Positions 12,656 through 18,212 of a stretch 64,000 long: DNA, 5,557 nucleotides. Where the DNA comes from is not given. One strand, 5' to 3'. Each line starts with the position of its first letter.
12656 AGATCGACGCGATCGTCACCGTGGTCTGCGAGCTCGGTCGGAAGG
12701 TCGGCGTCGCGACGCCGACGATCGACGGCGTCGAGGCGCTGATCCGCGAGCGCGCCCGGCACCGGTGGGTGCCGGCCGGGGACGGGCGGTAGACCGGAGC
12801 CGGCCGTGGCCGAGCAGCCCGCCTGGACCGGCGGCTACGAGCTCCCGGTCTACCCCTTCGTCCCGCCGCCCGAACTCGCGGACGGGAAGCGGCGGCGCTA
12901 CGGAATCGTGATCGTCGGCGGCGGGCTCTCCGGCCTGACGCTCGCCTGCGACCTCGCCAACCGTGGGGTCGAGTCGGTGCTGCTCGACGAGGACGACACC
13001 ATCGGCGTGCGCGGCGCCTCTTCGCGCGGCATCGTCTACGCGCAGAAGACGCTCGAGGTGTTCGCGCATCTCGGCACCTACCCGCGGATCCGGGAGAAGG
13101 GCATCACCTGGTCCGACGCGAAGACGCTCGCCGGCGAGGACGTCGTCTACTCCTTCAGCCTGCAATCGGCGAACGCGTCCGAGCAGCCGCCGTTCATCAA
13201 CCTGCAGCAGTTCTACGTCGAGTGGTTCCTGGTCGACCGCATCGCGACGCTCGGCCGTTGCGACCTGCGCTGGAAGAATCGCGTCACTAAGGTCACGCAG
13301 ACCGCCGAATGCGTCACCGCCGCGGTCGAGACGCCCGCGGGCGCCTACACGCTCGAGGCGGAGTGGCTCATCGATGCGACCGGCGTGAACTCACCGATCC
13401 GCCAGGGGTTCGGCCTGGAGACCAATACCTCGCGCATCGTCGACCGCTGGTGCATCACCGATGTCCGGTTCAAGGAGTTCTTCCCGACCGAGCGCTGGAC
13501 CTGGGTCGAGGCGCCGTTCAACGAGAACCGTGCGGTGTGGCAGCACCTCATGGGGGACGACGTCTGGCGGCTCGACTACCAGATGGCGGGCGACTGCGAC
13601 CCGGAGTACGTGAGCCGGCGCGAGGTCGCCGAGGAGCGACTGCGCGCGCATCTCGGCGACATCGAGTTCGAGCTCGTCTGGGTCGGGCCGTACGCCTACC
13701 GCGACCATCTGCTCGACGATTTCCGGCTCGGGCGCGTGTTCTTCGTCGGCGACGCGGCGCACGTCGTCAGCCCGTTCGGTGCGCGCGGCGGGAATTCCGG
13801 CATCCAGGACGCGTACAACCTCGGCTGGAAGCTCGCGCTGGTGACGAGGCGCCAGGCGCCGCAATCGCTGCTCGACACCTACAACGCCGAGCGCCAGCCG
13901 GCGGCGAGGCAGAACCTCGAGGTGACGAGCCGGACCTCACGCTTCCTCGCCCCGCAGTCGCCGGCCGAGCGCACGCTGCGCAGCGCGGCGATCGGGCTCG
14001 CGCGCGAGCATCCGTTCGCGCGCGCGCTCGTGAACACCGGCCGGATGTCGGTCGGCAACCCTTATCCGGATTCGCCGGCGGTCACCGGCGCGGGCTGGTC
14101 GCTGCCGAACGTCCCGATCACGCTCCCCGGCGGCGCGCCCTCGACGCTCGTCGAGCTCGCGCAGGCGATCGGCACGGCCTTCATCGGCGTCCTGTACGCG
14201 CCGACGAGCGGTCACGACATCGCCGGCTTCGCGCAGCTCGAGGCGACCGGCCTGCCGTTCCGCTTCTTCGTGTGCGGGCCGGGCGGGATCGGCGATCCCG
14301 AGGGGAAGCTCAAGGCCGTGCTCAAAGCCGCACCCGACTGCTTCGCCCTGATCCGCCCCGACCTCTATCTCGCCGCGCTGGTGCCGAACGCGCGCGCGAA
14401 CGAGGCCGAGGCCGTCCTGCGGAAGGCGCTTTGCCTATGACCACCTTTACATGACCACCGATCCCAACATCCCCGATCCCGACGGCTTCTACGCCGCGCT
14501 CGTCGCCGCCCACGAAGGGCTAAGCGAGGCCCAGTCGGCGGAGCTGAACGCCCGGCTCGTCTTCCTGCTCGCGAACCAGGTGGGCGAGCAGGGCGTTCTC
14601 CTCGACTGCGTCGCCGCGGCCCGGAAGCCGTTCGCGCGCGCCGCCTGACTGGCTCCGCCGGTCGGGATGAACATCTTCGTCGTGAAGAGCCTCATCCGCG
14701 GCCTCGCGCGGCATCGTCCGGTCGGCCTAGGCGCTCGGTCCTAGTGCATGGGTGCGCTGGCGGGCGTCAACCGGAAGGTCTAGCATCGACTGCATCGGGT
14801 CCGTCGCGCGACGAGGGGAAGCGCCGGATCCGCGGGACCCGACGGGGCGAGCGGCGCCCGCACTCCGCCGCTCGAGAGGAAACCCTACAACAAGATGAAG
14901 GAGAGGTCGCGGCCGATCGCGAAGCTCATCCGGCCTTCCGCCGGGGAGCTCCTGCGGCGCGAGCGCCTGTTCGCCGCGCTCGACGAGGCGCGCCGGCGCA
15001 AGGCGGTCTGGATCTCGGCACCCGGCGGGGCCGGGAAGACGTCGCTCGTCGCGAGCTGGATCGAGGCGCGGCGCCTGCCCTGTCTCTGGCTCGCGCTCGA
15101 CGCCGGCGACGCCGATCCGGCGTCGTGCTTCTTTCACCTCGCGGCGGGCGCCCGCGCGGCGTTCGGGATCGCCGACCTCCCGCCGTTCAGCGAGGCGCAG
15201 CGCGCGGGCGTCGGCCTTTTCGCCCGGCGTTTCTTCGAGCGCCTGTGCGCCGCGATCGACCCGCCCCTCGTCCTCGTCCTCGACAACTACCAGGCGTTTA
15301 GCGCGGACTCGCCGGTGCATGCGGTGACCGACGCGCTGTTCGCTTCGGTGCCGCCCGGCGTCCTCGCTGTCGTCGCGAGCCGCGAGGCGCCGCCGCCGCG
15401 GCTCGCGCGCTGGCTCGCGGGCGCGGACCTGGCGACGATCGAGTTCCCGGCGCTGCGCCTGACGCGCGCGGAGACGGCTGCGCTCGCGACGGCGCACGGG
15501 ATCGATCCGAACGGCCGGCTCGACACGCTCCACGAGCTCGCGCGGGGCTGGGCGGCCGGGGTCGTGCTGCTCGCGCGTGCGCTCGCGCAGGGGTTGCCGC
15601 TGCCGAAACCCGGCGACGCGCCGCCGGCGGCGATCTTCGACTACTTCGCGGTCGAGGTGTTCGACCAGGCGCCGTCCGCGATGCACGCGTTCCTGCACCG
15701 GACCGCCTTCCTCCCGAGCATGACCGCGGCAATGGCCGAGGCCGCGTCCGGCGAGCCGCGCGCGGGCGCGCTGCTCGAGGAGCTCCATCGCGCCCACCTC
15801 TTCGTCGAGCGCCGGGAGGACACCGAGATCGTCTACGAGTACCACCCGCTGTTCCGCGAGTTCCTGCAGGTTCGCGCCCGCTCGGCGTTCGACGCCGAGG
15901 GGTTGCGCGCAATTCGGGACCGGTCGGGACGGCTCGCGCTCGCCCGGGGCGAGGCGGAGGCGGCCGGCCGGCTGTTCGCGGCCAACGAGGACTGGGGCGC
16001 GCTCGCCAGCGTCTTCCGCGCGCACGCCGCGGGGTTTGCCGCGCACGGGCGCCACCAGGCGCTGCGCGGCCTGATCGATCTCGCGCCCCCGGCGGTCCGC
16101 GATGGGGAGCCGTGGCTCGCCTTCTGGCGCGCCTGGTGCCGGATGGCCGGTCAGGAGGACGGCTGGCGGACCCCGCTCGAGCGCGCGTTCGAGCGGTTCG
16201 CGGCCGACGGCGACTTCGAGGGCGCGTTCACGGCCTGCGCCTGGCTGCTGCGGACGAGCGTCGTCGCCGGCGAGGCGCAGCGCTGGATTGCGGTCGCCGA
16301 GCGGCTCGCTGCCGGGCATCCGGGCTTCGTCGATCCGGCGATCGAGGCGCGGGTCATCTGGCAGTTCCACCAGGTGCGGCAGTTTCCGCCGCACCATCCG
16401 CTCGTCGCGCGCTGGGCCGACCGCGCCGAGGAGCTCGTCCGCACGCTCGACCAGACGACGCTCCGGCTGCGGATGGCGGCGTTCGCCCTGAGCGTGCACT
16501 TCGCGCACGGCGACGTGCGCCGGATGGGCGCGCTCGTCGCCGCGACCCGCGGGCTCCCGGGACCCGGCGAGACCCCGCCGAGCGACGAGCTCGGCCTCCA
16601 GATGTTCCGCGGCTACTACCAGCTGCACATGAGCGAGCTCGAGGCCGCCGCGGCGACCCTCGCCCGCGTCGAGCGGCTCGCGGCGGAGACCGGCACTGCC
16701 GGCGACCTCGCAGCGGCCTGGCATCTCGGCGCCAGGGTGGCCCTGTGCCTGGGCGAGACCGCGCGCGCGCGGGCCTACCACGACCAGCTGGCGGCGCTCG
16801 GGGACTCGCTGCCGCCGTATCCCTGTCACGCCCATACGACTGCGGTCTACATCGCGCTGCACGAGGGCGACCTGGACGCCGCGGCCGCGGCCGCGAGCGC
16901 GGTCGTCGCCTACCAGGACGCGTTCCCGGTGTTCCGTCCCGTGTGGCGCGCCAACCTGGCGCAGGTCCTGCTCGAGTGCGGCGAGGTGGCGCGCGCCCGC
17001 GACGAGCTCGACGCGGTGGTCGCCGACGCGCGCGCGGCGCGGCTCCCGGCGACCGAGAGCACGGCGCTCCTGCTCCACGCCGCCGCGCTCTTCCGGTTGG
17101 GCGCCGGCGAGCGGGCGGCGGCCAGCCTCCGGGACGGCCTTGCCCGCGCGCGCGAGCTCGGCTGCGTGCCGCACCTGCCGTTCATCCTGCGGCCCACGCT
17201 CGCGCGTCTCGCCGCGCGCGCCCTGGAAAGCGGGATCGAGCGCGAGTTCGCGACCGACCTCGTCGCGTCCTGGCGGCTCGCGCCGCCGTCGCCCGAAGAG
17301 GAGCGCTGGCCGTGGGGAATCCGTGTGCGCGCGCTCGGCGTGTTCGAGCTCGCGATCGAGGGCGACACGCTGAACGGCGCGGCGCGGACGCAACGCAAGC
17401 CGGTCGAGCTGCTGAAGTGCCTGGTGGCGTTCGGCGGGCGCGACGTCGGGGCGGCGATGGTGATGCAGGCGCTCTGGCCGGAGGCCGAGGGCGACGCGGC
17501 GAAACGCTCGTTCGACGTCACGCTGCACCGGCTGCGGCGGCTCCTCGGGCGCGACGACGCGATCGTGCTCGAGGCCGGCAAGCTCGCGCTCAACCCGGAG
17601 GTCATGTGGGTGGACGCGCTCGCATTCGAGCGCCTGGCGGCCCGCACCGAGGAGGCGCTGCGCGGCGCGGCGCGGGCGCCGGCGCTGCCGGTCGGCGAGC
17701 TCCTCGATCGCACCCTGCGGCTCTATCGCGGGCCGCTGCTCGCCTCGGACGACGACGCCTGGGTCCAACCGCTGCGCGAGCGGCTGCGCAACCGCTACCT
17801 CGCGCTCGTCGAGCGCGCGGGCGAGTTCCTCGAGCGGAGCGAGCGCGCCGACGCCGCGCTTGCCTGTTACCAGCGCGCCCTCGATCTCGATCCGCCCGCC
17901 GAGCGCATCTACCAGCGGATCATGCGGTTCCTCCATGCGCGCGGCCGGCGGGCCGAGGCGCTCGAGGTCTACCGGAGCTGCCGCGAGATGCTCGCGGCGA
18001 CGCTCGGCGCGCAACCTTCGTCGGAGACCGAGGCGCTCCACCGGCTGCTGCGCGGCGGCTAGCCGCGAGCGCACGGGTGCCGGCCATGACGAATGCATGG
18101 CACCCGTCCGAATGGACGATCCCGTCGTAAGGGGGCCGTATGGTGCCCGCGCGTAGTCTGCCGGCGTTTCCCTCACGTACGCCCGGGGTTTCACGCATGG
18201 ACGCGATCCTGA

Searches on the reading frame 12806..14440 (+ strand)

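Call 88: search_protein_families(library=pfam, proteins=[window:12806-14440:+], max_evalue=0.00001)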
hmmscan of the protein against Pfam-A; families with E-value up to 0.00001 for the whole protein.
window:12806-14440:+ (544 aa): 3 families
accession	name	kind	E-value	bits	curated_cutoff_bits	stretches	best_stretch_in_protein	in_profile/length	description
PF01494.25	FAD_binding_3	-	9e-59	199.9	22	1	34-372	4-347/349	FAD binding domain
PF13450.12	NAD_binding_8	-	2.2e-07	31.5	21.9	1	36-74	1-39/68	NAD(P)-binding Rossmann-like domain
PF01266.30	DAO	-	2.8e-06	27.6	27.9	1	34-74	2-41/353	FAD dependent oxidoreductase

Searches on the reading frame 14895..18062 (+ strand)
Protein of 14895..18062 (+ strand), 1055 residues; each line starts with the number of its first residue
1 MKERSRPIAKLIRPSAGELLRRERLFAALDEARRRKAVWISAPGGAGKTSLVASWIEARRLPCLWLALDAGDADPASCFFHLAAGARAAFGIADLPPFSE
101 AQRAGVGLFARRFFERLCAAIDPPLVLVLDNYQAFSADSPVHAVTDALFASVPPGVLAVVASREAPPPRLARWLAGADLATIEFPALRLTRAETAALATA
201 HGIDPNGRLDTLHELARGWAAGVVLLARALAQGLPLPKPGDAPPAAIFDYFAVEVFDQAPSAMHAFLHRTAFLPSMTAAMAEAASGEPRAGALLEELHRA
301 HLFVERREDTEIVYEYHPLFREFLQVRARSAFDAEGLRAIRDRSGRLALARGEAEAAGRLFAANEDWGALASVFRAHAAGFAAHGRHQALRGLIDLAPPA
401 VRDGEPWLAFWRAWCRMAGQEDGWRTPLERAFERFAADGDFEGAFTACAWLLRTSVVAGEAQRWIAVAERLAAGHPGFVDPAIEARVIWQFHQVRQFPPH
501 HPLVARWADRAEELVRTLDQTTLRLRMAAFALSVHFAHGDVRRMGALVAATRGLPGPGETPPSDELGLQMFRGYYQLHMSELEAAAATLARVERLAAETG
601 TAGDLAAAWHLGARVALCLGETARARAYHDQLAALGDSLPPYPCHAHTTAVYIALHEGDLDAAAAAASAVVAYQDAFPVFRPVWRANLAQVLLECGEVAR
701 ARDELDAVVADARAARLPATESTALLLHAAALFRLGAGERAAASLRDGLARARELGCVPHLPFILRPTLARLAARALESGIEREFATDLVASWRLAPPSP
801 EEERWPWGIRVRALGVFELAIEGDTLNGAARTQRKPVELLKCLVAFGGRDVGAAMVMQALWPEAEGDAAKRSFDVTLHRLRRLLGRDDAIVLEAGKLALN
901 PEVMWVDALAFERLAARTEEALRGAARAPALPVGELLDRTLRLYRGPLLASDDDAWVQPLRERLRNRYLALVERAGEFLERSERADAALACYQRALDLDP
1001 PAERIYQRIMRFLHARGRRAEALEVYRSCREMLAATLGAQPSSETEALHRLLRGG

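Call 88: search_protein_families(library=pfam, proteins=[window:14895-18062:+], max_evalue=0.00001)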
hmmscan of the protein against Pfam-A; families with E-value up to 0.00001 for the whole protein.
window:14895-18062:+ (1055 aa): 2 families
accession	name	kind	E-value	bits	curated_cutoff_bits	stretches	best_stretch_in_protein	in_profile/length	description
PF03704.23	BTAD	-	1.1e-22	81.4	22.1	1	906-1052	1-145/146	Bacterial transcriptional activator domain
PF17874.7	TPR_MalT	-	2.5e-08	34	45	1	580-756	136-314/336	MalT-like TPR region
